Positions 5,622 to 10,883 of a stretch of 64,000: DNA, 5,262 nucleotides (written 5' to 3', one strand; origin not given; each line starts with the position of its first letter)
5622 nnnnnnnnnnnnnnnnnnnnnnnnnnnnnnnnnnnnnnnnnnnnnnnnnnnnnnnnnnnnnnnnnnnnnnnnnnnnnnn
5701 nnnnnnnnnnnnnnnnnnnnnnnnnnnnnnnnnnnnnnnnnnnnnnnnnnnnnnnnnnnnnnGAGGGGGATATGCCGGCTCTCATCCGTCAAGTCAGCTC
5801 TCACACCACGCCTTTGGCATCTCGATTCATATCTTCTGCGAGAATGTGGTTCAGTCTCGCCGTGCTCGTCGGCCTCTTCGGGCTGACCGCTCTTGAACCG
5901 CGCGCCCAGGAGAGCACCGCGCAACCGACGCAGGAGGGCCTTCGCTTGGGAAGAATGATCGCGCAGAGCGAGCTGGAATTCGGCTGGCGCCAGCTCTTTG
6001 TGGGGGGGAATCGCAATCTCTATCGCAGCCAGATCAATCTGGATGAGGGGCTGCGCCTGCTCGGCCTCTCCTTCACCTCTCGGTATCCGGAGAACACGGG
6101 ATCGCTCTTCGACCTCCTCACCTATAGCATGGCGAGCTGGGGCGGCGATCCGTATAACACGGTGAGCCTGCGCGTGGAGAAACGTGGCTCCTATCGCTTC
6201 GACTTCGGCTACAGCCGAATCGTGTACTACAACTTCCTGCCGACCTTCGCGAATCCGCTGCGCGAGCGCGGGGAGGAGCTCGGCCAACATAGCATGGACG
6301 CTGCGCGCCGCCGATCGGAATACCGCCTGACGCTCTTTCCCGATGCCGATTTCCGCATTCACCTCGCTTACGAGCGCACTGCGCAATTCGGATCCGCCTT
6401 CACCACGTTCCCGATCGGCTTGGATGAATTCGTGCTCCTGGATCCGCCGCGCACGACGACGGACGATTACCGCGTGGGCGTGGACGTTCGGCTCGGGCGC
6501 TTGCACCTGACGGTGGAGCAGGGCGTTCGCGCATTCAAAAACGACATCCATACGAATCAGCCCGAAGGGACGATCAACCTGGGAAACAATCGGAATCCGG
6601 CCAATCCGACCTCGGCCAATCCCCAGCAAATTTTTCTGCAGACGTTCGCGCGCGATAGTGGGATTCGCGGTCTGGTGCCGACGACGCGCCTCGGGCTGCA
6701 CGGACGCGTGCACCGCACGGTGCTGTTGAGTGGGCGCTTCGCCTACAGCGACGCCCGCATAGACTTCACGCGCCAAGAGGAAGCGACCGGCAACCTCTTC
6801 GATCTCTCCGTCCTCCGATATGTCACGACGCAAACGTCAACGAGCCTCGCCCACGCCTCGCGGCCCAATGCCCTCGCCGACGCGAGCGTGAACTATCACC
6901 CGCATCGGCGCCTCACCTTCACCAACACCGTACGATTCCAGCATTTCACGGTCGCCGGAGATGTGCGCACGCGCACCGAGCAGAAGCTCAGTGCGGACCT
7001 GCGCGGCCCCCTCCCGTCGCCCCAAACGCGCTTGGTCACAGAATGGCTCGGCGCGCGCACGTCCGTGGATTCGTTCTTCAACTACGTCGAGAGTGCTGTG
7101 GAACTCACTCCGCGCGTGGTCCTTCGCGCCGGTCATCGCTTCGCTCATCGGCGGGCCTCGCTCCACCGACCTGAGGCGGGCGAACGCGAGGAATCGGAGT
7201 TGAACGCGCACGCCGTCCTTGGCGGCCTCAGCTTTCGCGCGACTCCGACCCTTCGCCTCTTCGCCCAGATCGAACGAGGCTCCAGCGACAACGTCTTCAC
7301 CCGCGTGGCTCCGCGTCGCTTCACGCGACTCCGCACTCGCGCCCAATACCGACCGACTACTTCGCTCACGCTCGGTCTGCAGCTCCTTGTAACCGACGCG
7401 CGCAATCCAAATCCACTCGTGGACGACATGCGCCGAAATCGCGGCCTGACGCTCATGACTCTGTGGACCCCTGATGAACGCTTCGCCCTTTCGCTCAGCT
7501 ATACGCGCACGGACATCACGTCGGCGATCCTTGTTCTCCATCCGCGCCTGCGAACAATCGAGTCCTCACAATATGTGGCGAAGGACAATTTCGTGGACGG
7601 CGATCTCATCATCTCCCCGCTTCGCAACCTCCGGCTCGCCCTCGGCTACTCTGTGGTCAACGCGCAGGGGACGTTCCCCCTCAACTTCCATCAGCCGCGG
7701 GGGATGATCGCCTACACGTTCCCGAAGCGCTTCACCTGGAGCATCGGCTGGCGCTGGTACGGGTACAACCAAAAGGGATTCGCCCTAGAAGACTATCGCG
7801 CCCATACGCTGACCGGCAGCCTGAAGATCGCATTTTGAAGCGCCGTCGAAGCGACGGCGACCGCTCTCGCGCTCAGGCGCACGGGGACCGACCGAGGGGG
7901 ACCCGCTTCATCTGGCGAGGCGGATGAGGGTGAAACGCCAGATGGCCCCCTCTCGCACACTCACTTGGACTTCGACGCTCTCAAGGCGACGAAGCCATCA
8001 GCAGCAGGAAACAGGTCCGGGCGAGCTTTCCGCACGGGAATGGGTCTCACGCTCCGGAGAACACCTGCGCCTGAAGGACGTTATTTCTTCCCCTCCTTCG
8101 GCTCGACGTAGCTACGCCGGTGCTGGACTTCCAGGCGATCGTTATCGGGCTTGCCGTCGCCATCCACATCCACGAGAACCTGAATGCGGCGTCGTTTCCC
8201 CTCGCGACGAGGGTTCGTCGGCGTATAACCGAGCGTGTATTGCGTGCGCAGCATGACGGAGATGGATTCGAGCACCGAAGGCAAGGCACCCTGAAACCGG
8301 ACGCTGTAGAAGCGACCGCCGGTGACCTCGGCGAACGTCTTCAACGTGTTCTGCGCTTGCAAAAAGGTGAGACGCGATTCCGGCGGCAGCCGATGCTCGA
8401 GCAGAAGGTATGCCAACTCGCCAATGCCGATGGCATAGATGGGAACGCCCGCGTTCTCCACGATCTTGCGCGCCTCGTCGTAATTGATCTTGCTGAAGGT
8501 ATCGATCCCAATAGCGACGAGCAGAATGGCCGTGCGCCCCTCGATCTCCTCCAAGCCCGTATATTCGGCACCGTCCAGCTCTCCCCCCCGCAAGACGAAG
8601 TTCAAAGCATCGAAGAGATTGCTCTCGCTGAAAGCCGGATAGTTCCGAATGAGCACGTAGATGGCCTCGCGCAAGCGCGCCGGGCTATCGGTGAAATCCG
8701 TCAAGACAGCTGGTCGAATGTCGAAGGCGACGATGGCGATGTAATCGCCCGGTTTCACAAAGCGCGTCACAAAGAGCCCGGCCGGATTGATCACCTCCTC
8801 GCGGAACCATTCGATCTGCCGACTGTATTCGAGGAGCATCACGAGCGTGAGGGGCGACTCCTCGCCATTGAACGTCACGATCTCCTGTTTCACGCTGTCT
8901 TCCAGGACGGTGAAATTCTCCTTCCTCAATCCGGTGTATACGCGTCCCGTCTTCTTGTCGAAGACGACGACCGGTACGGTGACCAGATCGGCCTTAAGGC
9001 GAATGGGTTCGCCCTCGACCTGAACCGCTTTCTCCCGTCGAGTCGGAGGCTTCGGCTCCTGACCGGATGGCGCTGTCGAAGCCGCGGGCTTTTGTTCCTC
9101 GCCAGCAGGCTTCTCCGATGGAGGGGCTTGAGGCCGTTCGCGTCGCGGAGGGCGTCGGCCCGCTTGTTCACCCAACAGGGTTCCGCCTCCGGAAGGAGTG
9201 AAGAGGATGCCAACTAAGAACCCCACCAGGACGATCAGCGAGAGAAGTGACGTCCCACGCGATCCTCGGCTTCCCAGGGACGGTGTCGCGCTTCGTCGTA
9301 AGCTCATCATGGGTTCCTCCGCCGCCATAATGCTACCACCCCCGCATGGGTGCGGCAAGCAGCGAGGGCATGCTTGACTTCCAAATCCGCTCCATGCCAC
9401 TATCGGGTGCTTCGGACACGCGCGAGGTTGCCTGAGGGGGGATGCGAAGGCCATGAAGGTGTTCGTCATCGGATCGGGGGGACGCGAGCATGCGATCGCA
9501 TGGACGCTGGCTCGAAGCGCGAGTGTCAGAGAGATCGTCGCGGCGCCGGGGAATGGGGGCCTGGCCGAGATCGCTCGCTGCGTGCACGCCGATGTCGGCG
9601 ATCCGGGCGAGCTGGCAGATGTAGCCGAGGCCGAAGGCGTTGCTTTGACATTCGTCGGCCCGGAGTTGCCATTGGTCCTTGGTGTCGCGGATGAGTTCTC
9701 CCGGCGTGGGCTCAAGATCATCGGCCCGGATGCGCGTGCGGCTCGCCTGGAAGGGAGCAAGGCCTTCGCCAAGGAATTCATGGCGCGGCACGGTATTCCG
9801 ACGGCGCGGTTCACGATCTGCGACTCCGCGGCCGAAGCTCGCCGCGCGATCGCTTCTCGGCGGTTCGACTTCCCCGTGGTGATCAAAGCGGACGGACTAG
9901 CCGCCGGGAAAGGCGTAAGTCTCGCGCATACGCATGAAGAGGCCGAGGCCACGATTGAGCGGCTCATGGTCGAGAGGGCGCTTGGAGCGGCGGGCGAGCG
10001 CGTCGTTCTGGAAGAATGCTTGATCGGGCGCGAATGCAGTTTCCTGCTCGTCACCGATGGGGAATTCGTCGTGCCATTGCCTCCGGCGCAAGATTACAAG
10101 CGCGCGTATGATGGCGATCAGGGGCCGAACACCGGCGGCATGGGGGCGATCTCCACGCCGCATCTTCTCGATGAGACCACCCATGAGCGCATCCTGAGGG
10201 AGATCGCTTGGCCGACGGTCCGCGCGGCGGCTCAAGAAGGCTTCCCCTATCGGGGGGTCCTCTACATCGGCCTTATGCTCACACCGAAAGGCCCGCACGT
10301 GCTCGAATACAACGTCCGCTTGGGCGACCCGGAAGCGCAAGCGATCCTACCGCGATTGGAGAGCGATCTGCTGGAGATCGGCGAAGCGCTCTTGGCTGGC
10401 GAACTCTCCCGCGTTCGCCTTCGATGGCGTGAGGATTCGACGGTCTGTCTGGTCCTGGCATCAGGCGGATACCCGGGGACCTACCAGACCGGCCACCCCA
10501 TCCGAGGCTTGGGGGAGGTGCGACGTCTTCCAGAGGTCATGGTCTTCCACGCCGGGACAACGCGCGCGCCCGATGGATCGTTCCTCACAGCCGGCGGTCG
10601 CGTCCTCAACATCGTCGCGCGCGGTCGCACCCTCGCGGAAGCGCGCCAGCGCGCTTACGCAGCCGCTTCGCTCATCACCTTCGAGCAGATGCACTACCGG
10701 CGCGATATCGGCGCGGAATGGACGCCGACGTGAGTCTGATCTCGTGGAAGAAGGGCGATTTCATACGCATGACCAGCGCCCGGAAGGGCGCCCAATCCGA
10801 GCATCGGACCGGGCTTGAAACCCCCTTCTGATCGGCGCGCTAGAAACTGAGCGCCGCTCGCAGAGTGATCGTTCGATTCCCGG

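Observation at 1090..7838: Complete inner-membrane-to-outer-membrane multiheme electron conduit in a single operon (CbcL-like + ImcH-like + MtrA-type decaheme + MtrB-like porin)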

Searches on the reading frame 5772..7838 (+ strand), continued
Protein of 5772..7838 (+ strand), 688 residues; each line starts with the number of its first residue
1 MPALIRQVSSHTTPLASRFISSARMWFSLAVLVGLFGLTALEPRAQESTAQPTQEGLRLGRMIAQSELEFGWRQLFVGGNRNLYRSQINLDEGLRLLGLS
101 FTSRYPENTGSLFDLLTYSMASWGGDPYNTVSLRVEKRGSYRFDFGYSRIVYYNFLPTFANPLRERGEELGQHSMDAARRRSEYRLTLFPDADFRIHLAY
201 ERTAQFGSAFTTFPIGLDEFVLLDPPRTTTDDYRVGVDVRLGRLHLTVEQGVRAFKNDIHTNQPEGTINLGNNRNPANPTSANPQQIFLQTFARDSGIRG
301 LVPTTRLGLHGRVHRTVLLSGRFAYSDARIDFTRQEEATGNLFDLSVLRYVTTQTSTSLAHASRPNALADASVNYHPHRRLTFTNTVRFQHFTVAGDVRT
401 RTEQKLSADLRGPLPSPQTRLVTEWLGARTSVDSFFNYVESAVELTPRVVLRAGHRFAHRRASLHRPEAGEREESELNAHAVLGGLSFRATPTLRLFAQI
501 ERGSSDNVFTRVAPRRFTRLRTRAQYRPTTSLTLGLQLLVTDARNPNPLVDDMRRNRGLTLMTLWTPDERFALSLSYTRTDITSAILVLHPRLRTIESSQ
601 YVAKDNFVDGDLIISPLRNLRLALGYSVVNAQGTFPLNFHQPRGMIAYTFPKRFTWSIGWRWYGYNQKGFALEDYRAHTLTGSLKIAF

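Call 81: search_protein_families(library=ncbifam, proteins=[L009:3237-5240:+, L001:6722-8980:+, L013:6659-8854:+, L009:10133-11542:+, L009:11563-12786:+], max_evalue=0.001)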
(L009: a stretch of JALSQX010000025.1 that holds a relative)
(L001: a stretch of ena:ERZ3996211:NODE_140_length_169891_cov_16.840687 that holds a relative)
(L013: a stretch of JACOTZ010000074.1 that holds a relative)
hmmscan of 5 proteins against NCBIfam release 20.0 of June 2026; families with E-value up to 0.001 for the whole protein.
L009:3237-5240:+ (667 aa): 4 families
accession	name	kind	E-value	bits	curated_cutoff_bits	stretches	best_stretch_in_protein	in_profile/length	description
TIGR03507.1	decahem_SO1788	subfamily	2.9e-149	498.6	209.3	1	53-659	6-672/672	OmcA/MtrC family decaheme c-type cytochrome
TIGR03508.1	decahem_SO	subfamily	7.9e-06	25.5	192.2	0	617-651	144-178/258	DmsE family decaheme c-type cytochrome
NF041028.1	decahem_GSU2203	exception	5.6e-05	22.5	325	0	267-338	92-162/317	GSU2203 family decaheme c-type cytochrome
TIGR01905.1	paired_CXXCH_1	subfamily_domain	0.00032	20.6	25.2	0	277-309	7-40/41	doubled CXXCH domain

L001:6722-8980:+ (752 aa): 3 families
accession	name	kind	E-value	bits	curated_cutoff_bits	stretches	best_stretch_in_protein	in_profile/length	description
TIGR03507.1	decahem_SO1788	subfamily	8e-174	579.8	209.3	1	88-749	2-672/672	OmcA/MtrC family decaheme c-type cytochrome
TIGR03508.1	decahem_SO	subfamily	6.2e-07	29.2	192.2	0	662-743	27-107/258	DmsE family decaheme c-type cytochrome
TIGR01904.2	GSu_C4xC__C2xCH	domain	0.00033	20.4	27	1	335-370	24-60/73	CxxxxCH/CxxCH domain c-type cytochrome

L013:6659-8854:+ (731 aa): 6 families
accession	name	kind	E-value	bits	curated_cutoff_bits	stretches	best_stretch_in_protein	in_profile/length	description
TIGR03507.1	decahem_SO1788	subfamily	5.2e-158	527.5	209.3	1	111-729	3-672/672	OmcA/MtrC family decaheme c-type cytochrome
NF045713.1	CxxCH_16_HmcA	equivalog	3.8e-09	35.7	400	1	255-430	112-278/541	sulfate respiration complex hexadecaheme cytochrome HmcA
TIGR03508.1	decahem_SO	subfamily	2.9e-06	26.9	192.2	1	345-401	191-249/258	DmsE family decaheme c-type cytochrome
NF041028.1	decahem_GSU2203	exception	5.7e-06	25.8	325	1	645-718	63-133/317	GSU2203 family decaheme c-type cytochrome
TIGR01905.1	paired_CXXCH_1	subfamily_domain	5.4e-05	23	25.2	1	345-376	8-39/41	doubled CXXCH domain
TIGR04257.1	nanowire_3heme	domain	0.00013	22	40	0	688-727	25-68/75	c(7)-type cytochrome triheme domain-containing protein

L009:10133-11542:+ (469 aa): 7 families
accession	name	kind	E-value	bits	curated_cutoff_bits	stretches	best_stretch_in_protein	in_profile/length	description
NF008659.0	PRK11659.1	equivalog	3.7e-07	30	184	1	76-127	107-153/188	cytochrome c nitrite reductase pentaheme subunit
TIGR03146.1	cyt_nit_nrfB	equivalog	2.3e-06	27.9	166.6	1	76-127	81-127/145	cytochrome c nitrite reductase pentaheme subunit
TIGR01905.1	paired_CXXCH_1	subfamily_domain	5e-06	26.3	25.2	0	262-291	8-39/41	doubled CXXCH domain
TIGR03153.1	cytochr_NrfH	equivalog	7.2e-05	22.9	134.2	0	74-116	97-133/138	cytochrome c nitrite reductase small subunit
NF040967.1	cytc_ExtN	equivalog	9.1e-05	21.5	200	0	99-117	171-189/415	selenite/tellurite reduction operon c-type cytochrome ExtN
NF040968.1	FeS_ExtO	equivalog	0.0001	21.2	200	0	99-117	171-189/416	selenite/tellurite reduction operon b-type cytochrome iron-sulfur cluster-binding subunit ExtO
NF040943.1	cytoc3_ExtM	equivalog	0.00052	18.4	800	1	75-153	15-80/599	selenite/tellurite reduction operon c-type cytochrome ExtM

L009:11563-12786:+ (407 aa): 7 families
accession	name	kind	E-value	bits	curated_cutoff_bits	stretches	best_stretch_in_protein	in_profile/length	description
NF040886.1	cyt_C_like_Sec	equivalog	3.9e-24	85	250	1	56-382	44-406/423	multiheme c-type cytochrome (seleno)protein ExtKL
NF041198.1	UshA_like_PCGU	equivalog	1.3e-08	33.9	275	1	53-144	404-488/519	UshA-like (seleno)protein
NF043010.1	Cyt554_Nsmonas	equivalog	0.00011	21.7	400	1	54-136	28-116/238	cytochrome c-550 CycA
NF041028.1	decahem_GSU2203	exception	0.00021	20.6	325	0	50-100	29-77/317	GSU2203 family decaheme c-type cytochrome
TIGR03508.1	decahem_SO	subfamily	0.00033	20.2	192.2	0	57-222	34-176/258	DmsE family decaheme c-type cytochrome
NF008659.0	PRK11659.1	equivalog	0.00041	20.1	184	0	59-139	77-146/188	cytochrome c nitrite reductase pentaheme subunit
TIGR02161.1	napC_nirT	subfamily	0.00062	19.7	310.6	0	179-237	44-99/185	periplasmic nitrate (or nitrite) reductase c-type cytochrome, NapC/NirT family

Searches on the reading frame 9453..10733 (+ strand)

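Call 43: search_protein_families(library=pfam, proteins=[window:9453-10733:+], max_evalue=0.00001)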
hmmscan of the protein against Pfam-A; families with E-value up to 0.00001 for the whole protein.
window:9453-10733:+ (426 aa): 5 families
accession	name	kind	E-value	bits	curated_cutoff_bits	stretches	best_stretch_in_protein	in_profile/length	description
PF01071.24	GARS_A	-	8.9e-68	228.4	27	1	101-295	1-194/194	Phosphoribosylglycinamide synthetase, ATP-grasp (A) domain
PF02844.21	GARS_N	-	2.8e-33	115.1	29.5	1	1-100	1-100/100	Phosphoribosylglycinamide synthetase, N domain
PF02843.22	GARS_C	-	1.1e-31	109.4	34.8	1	330-421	1-91/92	Phosphoribosylglycinamide synthetase, C domain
PF02222.28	ATP-grasp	-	3.1e-06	27.4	27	1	109-188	2-74/179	ATP-grasp domain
PF08443.16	RimK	-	4.8e-06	26.8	21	1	103-171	4-72/188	RimK-like ATP-grasp domain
